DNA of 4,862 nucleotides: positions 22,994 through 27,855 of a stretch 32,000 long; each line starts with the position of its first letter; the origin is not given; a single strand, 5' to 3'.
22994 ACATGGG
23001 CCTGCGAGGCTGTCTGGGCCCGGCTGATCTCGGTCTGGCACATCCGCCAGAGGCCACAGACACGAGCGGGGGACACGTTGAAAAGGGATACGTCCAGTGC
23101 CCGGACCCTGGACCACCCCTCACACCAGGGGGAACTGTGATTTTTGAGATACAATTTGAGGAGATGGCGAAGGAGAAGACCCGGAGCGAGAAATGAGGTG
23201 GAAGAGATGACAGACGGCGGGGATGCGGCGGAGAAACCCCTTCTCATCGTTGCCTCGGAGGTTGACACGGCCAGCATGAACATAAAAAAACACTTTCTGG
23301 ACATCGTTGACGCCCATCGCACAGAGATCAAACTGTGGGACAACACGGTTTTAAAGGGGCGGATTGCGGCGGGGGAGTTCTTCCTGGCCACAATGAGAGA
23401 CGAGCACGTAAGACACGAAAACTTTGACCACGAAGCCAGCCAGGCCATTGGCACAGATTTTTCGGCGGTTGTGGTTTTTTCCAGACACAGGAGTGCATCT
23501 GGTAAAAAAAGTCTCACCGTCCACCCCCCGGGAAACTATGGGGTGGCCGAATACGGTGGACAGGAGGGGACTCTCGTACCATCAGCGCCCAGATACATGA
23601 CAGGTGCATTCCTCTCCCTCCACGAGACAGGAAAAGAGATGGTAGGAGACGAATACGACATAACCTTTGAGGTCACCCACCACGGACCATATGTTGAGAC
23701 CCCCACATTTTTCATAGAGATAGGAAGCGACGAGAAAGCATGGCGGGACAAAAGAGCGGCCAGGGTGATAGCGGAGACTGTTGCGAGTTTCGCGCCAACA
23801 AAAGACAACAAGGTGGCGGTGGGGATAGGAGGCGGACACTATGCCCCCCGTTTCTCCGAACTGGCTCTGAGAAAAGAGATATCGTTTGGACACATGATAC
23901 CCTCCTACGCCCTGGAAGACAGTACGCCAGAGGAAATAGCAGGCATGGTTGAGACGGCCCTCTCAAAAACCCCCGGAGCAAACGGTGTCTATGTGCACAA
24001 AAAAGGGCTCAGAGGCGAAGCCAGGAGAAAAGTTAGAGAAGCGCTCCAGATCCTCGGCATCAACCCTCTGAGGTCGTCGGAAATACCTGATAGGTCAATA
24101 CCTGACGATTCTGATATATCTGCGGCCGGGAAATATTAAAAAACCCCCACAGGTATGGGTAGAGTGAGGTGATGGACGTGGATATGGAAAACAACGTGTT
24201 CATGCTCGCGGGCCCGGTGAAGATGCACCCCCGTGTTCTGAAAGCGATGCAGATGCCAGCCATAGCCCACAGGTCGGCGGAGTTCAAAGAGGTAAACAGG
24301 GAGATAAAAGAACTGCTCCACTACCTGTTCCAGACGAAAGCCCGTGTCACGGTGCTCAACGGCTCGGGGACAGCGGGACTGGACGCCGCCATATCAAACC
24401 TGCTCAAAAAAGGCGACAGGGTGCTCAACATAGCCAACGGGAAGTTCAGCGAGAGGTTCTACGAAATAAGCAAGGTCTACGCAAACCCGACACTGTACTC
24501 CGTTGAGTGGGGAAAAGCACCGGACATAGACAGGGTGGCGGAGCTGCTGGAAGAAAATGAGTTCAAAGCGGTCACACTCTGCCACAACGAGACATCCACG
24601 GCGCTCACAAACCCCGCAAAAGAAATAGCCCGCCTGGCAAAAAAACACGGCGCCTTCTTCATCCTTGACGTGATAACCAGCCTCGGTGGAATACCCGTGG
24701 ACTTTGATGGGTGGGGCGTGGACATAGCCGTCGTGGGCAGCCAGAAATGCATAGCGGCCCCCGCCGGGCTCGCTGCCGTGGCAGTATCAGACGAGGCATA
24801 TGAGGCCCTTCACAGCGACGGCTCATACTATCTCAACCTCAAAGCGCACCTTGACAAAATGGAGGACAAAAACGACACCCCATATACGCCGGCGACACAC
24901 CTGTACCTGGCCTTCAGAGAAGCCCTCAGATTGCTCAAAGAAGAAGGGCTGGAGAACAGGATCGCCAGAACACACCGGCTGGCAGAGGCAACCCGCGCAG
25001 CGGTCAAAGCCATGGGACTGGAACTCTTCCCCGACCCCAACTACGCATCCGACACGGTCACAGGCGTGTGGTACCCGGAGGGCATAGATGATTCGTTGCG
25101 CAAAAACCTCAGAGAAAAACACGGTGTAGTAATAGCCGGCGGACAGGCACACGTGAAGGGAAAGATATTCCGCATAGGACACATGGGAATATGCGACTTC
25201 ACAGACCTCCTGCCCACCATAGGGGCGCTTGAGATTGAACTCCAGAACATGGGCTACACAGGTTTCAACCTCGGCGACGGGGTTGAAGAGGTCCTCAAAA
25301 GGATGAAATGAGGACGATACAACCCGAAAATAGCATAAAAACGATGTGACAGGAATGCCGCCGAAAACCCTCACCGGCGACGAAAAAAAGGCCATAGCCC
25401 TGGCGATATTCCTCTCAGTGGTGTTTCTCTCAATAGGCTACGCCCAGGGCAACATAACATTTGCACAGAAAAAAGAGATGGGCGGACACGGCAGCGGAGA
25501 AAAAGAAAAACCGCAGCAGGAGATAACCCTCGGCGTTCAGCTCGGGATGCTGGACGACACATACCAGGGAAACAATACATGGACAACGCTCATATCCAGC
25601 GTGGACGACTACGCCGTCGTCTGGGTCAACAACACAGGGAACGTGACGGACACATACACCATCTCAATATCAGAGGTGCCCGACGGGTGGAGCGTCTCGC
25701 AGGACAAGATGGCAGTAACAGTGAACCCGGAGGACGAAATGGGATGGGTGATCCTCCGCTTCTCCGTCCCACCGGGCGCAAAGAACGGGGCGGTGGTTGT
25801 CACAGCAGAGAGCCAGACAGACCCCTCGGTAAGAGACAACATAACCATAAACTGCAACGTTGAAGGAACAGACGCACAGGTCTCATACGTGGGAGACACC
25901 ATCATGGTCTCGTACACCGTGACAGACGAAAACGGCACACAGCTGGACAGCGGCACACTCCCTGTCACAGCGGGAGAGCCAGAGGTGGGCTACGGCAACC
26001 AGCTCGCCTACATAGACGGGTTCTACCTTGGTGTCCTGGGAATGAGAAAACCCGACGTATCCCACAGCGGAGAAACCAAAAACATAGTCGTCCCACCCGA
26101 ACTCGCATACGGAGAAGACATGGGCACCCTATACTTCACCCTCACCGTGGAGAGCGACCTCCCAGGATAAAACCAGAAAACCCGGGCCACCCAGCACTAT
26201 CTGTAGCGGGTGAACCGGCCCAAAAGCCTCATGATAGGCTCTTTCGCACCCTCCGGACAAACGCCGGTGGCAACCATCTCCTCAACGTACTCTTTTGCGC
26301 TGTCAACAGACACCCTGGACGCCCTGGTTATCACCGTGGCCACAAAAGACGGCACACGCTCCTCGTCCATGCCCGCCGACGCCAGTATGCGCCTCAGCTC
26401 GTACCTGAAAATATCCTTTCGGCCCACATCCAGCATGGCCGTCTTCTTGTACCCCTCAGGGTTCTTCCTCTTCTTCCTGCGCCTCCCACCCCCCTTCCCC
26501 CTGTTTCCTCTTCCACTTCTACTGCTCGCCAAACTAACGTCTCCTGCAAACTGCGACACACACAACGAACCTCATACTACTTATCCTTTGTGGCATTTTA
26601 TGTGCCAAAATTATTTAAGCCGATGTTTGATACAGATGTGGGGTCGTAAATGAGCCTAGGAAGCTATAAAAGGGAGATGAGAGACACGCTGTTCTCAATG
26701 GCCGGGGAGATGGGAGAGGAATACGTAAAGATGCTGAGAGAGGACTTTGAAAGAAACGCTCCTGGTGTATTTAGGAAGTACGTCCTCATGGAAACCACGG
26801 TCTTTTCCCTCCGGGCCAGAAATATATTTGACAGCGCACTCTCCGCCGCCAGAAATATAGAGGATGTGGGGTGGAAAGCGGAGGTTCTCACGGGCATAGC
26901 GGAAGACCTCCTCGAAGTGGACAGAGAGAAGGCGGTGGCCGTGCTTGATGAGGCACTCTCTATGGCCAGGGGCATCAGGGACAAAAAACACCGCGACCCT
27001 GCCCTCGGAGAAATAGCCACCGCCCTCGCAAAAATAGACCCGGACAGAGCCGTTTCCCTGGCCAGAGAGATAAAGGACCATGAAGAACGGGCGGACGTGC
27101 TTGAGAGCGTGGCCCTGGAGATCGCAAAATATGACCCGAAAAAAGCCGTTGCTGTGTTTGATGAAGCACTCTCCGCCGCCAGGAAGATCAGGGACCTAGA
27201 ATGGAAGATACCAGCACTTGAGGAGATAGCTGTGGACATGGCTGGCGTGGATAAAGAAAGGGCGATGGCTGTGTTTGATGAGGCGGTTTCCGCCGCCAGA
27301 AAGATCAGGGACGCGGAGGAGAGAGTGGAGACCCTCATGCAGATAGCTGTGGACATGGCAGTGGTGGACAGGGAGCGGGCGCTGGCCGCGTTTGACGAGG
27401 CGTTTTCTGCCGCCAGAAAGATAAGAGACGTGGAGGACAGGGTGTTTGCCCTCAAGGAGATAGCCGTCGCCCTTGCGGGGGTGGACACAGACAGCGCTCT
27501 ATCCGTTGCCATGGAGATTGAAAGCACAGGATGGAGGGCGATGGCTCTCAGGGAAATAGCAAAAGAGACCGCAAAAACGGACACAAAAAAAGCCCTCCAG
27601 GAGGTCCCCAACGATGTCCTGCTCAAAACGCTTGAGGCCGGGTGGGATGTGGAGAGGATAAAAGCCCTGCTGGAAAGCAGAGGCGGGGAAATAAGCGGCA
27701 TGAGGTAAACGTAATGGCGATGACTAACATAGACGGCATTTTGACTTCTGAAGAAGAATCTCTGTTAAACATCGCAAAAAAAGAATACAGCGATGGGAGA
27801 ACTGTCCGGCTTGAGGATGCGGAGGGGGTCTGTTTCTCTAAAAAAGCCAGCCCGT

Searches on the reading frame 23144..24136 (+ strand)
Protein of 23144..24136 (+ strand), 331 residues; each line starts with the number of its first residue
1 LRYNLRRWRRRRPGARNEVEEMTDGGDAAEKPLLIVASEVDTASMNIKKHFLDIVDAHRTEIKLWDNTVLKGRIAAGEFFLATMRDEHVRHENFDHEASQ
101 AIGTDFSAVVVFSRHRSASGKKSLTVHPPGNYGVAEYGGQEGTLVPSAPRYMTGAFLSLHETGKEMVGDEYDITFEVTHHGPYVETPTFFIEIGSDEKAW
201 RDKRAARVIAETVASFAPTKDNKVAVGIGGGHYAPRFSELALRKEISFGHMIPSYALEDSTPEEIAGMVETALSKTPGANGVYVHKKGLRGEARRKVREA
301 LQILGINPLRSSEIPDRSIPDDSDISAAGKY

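Call 61: search_protein_families(library=pfam, proteins=[window:23144-24136:+], max_evalue=0.0001)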
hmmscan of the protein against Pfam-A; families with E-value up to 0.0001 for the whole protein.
window:23144-24136:+ (331 aa): 1 family
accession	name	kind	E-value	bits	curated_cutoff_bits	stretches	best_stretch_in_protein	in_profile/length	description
PF04414.18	tRNA_deacylase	-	3e-65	220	33.6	1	104-307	3-203/205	D-aminoacyl-tRNA deacylase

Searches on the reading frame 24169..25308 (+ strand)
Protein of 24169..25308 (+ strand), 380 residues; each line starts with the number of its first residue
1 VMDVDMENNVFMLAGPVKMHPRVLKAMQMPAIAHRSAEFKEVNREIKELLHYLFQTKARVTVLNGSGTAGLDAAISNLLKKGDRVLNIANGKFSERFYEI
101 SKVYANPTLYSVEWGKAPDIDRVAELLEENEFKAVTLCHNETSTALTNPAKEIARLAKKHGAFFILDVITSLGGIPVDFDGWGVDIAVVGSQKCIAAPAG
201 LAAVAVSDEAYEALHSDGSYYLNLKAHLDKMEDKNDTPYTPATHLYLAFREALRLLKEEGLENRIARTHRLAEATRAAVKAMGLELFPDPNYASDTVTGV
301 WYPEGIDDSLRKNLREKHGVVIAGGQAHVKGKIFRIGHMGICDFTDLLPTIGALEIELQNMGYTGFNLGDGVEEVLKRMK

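Call 61: search_protein_families(library=pfam, proteins=[window:24169-25308:+], max_evalue=0.0001)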
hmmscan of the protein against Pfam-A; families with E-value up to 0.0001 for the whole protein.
window:24169-25308:+ (380 aa): 2 families
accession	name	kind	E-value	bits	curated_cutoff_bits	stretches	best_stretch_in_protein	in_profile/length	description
PF00266.25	Aminotran_5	-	1.5e-27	97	21.5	1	31-329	33-342/371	Aminotransferase class-V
PF00155.27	Aminotran_1_2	-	6.4e-05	22.7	19.7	0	40-336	45-344/361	Aminotransferase class I and II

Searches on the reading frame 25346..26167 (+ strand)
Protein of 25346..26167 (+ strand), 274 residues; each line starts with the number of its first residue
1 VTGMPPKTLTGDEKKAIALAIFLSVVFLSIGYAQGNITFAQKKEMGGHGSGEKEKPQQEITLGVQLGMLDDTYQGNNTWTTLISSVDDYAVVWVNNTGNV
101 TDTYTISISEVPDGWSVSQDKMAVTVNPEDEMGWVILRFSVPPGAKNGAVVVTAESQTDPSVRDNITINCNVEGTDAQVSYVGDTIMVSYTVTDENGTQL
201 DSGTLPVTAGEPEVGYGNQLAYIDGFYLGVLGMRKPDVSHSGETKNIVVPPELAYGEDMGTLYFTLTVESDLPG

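Call 61: search_protein_families(library=pfam, proteins=[window:25346-26167:+], max_evalue=0.0001)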
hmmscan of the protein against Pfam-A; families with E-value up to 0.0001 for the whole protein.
window:25346-26167:+ (274 aa): 1 family
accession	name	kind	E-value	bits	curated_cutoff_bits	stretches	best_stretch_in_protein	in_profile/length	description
PF00254.34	FKBP_C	-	1.2e-06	29.1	21.1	1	183-258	8-74/94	FKBP-type peptidyl-prolyl cis-trans isomerase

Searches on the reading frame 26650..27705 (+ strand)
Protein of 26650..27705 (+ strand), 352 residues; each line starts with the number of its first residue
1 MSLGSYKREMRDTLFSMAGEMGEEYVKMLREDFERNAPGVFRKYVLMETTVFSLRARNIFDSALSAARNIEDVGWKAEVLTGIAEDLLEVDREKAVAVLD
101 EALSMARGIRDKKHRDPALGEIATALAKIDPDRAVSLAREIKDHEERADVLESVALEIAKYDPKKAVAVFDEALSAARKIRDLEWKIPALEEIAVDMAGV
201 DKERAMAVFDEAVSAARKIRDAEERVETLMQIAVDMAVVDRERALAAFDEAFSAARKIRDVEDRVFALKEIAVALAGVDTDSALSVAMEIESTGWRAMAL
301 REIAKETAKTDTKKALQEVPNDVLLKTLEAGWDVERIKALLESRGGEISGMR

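Call 61: search_protein_families(library=pfam, proteins=[window:26650-27705:+], max_evalue=0.0001)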
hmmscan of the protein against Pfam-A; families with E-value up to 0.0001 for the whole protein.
window:26650-27705:+ (352 aa): 1 family
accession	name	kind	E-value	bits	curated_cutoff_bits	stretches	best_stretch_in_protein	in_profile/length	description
PF13424.12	TPR_12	-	1.1e-06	29.2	30.1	0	56-107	22-76/77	Tetratricopeptide repeat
